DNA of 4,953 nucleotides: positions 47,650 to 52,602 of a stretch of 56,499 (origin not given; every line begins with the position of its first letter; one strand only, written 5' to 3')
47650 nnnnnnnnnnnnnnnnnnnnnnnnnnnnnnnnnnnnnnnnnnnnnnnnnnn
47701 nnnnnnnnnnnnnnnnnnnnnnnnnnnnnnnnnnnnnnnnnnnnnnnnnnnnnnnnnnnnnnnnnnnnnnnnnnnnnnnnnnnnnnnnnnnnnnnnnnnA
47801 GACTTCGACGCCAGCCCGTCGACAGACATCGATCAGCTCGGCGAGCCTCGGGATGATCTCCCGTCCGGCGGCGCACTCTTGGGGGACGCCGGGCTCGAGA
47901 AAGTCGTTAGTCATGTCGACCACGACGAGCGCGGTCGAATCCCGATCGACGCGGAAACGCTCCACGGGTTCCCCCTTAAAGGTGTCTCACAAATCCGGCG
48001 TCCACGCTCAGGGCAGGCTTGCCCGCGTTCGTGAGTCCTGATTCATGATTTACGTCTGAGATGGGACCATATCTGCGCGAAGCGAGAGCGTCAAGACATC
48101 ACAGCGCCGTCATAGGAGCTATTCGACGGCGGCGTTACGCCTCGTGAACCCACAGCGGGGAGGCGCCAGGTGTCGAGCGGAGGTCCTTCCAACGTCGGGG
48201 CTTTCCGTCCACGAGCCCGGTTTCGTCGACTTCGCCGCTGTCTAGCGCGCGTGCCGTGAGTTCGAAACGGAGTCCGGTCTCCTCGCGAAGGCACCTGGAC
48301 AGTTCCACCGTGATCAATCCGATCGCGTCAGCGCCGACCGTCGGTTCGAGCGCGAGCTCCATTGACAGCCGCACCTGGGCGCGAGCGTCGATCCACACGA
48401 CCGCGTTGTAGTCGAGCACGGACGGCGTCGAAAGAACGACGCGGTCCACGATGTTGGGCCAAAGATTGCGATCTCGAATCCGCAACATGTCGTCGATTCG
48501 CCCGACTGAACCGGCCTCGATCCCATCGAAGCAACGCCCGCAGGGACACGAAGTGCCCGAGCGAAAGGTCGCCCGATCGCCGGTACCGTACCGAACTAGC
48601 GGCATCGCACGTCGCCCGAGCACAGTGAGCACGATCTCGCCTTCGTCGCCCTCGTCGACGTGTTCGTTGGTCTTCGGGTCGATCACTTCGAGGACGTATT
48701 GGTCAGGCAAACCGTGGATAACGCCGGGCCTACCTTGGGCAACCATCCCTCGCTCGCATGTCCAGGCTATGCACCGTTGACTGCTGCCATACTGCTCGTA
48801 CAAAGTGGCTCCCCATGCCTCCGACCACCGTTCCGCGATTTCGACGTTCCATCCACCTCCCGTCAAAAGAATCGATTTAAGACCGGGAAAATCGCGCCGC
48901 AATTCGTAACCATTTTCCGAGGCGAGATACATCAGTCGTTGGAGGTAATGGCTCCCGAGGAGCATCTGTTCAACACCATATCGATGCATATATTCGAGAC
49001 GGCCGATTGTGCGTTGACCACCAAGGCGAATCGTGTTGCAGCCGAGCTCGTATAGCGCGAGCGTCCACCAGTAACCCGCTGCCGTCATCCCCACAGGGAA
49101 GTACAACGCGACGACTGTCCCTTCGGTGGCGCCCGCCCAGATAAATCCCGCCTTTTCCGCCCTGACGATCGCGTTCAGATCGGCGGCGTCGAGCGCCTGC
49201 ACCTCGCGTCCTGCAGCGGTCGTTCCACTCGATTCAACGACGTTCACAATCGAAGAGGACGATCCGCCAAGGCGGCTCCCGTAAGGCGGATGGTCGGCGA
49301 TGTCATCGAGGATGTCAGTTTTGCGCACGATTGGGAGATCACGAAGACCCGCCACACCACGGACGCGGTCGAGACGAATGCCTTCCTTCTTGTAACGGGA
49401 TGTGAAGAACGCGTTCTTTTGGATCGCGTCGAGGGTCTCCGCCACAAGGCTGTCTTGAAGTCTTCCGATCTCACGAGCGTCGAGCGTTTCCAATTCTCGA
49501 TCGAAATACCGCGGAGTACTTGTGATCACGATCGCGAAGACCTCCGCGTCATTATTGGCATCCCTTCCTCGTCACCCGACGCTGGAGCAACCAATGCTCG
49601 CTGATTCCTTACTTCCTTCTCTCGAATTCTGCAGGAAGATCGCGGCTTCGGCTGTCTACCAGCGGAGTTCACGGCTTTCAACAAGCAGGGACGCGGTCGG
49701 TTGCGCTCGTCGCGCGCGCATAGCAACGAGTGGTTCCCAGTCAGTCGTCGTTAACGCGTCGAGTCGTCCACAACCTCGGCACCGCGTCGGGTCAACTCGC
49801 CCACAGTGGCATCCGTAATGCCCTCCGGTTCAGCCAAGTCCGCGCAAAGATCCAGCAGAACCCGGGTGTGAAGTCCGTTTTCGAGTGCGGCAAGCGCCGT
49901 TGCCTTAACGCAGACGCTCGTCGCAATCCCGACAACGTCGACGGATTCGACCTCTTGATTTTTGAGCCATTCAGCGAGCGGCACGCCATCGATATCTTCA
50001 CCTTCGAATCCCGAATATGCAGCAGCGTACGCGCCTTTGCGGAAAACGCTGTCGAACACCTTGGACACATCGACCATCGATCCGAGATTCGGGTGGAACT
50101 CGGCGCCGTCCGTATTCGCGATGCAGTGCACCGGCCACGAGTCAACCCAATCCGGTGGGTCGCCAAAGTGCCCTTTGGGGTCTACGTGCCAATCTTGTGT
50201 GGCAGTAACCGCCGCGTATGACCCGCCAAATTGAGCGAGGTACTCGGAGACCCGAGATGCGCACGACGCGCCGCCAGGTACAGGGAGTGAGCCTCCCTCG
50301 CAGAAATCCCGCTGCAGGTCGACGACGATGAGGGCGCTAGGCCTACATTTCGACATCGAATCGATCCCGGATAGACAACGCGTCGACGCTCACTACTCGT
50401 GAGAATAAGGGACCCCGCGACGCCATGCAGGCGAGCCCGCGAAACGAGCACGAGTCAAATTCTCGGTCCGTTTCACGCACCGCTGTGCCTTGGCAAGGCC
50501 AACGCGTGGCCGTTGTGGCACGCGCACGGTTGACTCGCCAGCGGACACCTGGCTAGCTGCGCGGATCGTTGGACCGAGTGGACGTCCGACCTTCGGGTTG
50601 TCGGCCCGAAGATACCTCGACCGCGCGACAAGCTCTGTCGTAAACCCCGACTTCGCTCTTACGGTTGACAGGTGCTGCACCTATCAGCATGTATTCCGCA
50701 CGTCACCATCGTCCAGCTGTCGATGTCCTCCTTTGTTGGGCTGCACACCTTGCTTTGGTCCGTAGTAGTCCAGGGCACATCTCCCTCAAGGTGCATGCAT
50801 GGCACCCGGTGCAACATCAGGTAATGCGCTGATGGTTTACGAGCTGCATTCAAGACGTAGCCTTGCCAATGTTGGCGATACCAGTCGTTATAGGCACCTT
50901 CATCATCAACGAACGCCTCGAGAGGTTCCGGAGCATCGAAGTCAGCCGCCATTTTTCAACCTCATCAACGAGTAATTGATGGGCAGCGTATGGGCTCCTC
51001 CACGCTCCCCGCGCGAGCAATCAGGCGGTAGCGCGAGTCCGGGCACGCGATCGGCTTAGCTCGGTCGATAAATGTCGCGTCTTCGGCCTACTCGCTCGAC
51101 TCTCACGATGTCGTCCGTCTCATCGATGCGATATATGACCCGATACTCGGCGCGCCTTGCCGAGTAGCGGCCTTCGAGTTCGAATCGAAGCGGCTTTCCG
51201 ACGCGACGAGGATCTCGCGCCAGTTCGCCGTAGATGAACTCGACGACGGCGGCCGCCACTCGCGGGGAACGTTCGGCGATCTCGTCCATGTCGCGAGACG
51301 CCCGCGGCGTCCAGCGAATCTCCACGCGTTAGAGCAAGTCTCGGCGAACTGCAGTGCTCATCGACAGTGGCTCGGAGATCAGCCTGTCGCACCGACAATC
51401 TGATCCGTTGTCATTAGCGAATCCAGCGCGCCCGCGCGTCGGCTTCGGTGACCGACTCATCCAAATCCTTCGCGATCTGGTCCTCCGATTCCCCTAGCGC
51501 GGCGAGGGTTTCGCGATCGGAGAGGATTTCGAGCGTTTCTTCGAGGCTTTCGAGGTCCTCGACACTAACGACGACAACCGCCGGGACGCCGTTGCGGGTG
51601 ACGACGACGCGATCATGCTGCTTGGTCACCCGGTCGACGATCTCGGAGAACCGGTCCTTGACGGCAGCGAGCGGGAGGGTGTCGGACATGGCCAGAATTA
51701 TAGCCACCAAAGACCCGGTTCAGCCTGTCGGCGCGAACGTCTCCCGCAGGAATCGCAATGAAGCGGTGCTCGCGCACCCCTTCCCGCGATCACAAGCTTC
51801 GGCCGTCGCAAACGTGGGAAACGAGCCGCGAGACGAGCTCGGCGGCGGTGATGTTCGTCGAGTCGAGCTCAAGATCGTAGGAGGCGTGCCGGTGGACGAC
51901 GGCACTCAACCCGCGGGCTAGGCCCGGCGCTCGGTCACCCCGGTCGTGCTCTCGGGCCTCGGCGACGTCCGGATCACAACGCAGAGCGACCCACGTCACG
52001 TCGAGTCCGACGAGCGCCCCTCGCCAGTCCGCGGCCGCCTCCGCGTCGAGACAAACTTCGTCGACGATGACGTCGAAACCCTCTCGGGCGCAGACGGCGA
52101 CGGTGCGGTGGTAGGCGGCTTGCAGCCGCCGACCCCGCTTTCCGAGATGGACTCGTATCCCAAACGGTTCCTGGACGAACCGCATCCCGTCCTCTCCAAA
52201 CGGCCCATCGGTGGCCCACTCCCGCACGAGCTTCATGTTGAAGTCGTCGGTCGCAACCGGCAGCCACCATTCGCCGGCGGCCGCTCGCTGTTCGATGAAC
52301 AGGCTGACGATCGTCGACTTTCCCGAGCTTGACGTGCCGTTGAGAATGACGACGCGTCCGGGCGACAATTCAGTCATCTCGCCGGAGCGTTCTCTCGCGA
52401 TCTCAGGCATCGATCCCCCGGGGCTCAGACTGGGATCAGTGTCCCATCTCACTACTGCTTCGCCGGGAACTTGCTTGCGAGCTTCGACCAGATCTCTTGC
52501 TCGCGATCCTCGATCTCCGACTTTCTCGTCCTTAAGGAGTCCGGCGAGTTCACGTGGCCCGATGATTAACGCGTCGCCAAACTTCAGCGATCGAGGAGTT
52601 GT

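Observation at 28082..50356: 22 co-directional genes joining a nucleoside-type importer, PncA, aryl-CoA ligases, a Mo-hydroxylase and a Bad-like CoA module: candidate undescribed CoA-dependent N-heterocyclic amide/acid pathway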

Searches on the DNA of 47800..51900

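Call 63: search_rna_families(source=window, start=47800, end=51900, threshold=evalue, max_evalue=1)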
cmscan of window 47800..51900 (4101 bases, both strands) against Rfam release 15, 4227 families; matches with E-value up to 1: 0.
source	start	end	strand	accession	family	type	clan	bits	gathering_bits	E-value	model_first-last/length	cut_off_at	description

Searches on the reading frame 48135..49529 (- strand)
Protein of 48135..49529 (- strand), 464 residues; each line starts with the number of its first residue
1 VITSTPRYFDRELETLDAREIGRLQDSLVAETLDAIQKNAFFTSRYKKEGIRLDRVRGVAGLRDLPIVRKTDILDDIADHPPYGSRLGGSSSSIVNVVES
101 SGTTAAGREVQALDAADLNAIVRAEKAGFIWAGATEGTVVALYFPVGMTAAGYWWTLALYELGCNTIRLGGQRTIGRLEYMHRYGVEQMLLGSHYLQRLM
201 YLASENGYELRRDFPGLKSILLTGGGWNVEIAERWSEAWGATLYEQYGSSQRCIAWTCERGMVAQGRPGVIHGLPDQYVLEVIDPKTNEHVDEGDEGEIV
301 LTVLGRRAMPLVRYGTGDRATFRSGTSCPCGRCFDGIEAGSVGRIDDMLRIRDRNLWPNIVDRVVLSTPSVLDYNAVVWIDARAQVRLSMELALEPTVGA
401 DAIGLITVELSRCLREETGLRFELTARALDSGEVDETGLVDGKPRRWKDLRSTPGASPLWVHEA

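Call 3: search_protein_families(library=pfam, proteins=[window:48135-49529:-], max_evalue=0.00001)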
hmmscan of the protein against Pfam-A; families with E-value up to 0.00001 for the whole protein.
window:48135-49529:- (464 aa): 1 family
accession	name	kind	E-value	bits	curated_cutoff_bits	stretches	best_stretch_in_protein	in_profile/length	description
PF00501.34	AMP-binding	-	3.3e-11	43.1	29.9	1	95-301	165-374/384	AMP-binding enzyme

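Call 8: search_protein_families(library=ncbifam, proteins=[window:48135-49529:-], max_evalue=0.00001)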
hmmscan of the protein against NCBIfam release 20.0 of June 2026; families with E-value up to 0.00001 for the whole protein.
window:48135-49529:- (464 aa): 7 families
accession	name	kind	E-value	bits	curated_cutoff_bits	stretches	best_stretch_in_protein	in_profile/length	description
NF041878.1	paak_haloarch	equivalog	1.1e-37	129.6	700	1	12-377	4-357/427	phenylacetate--CoA ligase PaaK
NF053551.1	FlxY_rubin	equivalog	2.7e-31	108.7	520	1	17-384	5-362/424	flexirubin biosynthesis putative acyl-CoA ligase FlxY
NF045666.1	DVU1553_fam_AMP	equivalog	1.2e-28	100.2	300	1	14-336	16-323/331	DVU_1553 family AMP-dependent CoA ligase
TIGR02155.1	PA_CoA_ligase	equivalog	8.4e-25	87.1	646.3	1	15-372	2-344/422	phenylacetate--CoA ligase PaaK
TIGR03335.1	F390_ftsA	equivalog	9.6e-19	67.4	458.7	1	8-339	1-325/445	coenzyme F390 synthetase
NF041217.1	BagE_FevW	exception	1.9e-12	46.9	800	1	199-421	175-381/424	bagremycin/ferroverdin synthetase BagE/FevW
NF009071.0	PRK12406.1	subfamily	2.6e-07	29.5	701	1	93-305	154-360/510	acyl-CoA synthetase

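Call 39: find_homologous_proteins(query=window:48135-49529:-, max_evalue=1e-20)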
Query window:48135-49529:- (464 aa): 114 proteins with E <= 1e-20 among 8000 candidates.
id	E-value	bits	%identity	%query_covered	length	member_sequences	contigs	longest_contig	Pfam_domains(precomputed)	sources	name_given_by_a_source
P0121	1.4e-296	1002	94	100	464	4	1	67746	PF00501.35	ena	-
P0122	9.7e-279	943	88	100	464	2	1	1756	PF00501.35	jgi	jgi:phenylacetate-CoA ligase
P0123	1.6e-245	833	79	100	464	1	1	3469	PF00501.35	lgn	-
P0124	3.4e-228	776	74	99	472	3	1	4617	PF00501.35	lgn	-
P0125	2.8e-219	747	72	99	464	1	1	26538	PF00501.35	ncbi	-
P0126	4.9e-181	621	61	99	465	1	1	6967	PF00501.35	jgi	jgi:phenylacetate-CoA ligase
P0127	1.1e-178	613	60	100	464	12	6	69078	PF00501.35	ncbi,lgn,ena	-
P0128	3.7e-173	595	59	99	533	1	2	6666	PF00501.35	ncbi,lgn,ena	-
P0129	1.2e-171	590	62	93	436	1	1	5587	PF00501.35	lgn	-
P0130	8.2e-169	580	56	99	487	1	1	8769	PF00501.35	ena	-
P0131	3.2e-163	562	55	99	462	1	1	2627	PF00501.35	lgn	-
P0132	6.7e-163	561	56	100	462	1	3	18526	PF00501.35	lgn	-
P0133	8.0e-163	560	55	100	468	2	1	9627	PF00501.35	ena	-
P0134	1.2e-162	560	55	100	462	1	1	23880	PF00501.35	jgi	jgi:phenylacetate-CoA ligase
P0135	6.4e-162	558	55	99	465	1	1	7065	PF00501.35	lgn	-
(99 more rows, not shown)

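Call 40: find_encoding_contigs(protein=P0121, flank=10000, max_places=1)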
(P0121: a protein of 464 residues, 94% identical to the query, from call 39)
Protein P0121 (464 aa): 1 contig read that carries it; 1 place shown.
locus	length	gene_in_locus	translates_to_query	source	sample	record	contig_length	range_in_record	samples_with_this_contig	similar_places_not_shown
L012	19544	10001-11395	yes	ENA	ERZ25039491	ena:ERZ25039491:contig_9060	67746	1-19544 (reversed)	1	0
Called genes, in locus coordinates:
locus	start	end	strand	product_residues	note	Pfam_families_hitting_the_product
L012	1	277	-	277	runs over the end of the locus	PF02515:CoA_transf_3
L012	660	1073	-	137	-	PF00441:Acyl-CoA_dh_1, PF08028:Acyl-CoA_dh_2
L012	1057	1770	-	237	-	PF02771:Acyl-CoA_dh_N, PF02770:Acyl-CoA_dh_M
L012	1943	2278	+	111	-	-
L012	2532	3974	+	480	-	PF01796:OB_ChsH2_C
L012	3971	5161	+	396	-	PF00108:Thiolase_N, PF02803:Thiolase_C (weak), PF22691:Thiolase_C_1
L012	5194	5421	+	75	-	-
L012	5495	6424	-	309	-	PF00561:Abhydrolase_1, PF12146:Hydrolase_4, PF12697:Abhydrolase_6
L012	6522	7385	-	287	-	PF13276:HTH_21, PF00665:rve (weak), PF13683:rve_3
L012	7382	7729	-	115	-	-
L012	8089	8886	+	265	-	PF00106:adh_short, PF08659:KR, PF01370:Epimerase (weak), PF13561:adh_short_C2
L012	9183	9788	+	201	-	PF00857:Isochorismatase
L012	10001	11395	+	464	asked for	PF00501:AMP-binding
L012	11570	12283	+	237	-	PF00857:Isochorismatase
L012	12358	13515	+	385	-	PF02608:Bmp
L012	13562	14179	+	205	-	PF00005:ABC_tran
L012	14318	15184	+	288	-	PF00005:ABC_tran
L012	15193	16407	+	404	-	PF02653:BPD_transp_2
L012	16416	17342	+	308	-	PF02653:BPD_transp_2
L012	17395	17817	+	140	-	-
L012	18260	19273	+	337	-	PF00108:Thiolase_N, PF08545:ACP_syn_III (faint), PF22691:Thiolase_C_1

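Call 41: find_encoding_contigs(protein=P0127, flank=10000, max_places=2)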
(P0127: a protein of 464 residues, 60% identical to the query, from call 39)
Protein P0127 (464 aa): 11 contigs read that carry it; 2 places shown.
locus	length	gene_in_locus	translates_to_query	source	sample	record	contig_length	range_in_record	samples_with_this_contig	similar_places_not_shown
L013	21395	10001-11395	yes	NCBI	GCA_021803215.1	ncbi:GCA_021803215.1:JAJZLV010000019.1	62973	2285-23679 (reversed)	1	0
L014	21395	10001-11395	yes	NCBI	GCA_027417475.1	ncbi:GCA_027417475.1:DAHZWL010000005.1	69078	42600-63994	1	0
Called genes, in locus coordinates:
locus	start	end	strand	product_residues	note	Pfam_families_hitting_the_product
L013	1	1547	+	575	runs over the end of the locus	PF00501:AMP-binding, PF13193:AMP-binding_C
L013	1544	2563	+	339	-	PF08240:ADH_N, PF00107:ADH_zinc_N, PF13602:ADH_zinc_N_2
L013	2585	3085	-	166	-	PF03061:4HBT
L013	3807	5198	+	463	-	PF00890:FAD_binding_2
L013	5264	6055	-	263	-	PF00106:adh_short, PF08659:KR, PF13561:adh_short_C2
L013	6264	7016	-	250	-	PF00561:Abhydrolase_1, PF12146:Hydrolase_4, PF12697:Abhydrolase_6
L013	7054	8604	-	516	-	PF00501:AMP-binding, PF13193:AMP-binding_C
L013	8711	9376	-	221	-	PF00440:TetR_N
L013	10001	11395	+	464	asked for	PF00501:AMP-binding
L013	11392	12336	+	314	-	PF04909:Amidohydro_2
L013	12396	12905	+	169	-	PF13468:Glyoxalase_3 (weak), PF13669:Glyoxalase_4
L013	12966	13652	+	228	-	PF00857:Isochorismatase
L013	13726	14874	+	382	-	PF02608:Bmp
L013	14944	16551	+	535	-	PF00005:ABC_tran, PF13304:AAA_21 (faint), PF00005:ABC_tran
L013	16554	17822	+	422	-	PF02653:BPD_transp_2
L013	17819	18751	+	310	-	PF02653:BPD_transp_2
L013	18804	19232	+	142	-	-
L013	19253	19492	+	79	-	-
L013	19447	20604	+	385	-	PF00108:Thiolase_N, PF08545:ACP_syn_III (faint), PF02803:Thiolase_C (weak), PF22691:Thiolase_C_1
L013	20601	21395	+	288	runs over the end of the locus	PF00941:FAD_binding_5, PF03450:CO_deh_flav_C (weak)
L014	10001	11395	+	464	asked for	PF00501:AMP-binding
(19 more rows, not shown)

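Call 42: find_encoding_contigs(protein=P0125, flank=10000, max_places=1)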
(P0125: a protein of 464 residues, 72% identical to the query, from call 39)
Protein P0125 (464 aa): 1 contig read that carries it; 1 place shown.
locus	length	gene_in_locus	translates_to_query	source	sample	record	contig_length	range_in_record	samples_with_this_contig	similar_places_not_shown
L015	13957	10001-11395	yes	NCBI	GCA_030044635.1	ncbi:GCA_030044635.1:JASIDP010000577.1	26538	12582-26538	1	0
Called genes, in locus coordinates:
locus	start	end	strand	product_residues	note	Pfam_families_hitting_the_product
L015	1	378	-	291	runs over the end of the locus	PF01975:SurE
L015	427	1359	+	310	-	PF01263:Aldose_epim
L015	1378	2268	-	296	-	PF09995:MPAB_Lcp_cat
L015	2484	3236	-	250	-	-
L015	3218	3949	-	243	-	PF01209:Ubie_methyltran, PF13489:Methyltransf_23 (weak), PF08241:Methyltransf_11, PF08242:Methyltransf_12 (weak), PF13649:Methyltransf_25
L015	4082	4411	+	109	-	PF02617:ClpS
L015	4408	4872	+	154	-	-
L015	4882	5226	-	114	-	-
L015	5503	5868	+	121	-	PF01042:Ribonuc_L-PSP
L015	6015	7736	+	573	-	PF09913:DUF2142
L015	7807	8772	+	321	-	PF21753:DACNK, PF02457:DAC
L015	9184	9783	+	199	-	PF00857:Isochorismatase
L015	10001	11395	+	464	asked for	PF00501:AMP-binding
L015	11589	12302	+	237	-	PF00857:Isochorismatase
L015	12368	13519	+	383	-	PF02608:Bmp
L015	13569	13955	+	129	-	?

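Call 55: search_solved_structures(query=window:48135-49529:-, max_evalue=0.001)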
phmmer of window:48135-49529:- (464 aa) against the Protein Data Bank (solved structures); distinct sequences matched with E-value up to 0.001: 9.
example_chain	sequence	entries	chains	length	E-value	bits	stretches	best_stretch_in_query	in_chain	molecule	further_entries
4r1l_A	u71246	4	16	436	9.1e-29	103.6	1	6-396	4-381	Phenylacetate-coenzyme A ligase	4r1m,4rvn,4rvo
6hdw_A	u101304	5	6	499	1.6e-24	89.6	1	13-412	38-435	2-hydroxyisobutyryl-CoA synthetase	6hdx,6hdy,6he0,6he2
2y4o_A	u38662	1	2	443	1.3e-19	73.4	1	37-397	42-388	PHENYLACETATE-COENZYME A LIGASE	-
2y27_A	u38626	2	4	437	5.2e-17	64.8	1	13-378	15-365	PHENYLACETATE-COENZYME A LIGASE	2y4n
6wuq_A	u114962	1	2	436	9.9e-15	57.3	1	22-371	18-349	AjiA1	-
6siw_A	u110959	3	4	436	9.2e-14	54.1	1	20-394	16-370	PaaK-like ligase (AMP-dependent synthetase and ligase) | AMP-dependent synthetase and ligase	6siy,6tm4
6siw_B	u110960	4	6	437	9.3e-14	54.1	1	20-394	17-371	PaaK-like ligase (AMP-dependent synthetase and ligase) | AMP-dependent synthetase and ligase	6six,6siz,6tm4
9s3l_A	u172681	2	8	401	3.2e-07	32.6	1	213-332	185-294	Phenylacetate-CoA ligase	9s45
3etc_A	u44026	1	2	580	8e-05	24.6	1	212-374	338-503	AMP-binding protein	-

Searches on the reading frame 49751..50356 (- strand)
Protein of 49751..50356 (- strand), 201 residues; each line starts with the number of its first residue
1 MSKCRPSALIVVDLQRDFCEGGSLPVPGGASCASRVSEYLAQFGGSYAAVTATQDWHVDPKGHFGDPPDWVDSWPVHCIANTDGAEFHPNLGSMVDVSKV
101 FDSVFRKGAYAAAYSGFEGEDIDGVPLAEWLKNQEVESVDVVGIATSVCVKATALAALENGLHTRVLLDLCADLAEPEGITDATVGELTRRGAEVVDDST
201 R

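Call 3: search_protein_families(library=pfam, proteins=[window:49751-50356:-], max_evalue=0.00001)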
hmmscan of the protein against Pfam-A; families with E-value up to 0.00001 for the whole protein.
window:49751-50356:- (201 aa): 1 family
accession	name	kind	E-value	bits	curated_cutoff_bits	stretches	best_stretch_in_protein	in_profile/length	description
PF00857.26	Isochorismatase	-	9.7e-22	78.3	27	1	7-197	1-172/175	Isochorismatase domain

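Call 8: search_protein_families(library=ncbifam, proteins=[window:49751-50356:-], max_evalue=0.00001)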
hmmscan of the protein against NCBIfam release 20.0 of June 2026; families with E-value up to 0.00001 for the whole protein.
window:49751-50356:- (201 aa): 1 family
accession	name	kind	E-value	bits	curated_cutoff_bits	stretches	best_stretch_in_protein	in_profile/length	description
NF008623.0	PRK11609.1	equivalog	2.3e-30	106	174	1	7-196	4-203/213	bifunctional nicotinamidase/pyrazinamidase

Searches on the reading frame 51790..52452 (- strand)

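Call 7: search_protein_families(library=pfam, proteins=[window:51790-52452:-], max_evalue=0.01)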
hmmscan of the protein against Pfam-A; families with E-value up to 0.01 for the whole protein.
window:51790-52452:- (220 aa): 3 families
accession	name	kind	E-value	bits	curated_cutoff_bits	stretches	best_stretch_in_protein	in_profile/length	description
PF07931.18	CPT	-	7.2e-38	130.5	22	1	32-214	1-171/172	Chloramphenicol phosphotransferase-like protein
PF13671.12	AAA_33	-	4.1e-09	37.3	27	1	34-174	1-121/143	AAA domain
PF13238.12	AAA_18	-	0.00015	22.7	29.4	1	35-175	1-115/128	AAA domain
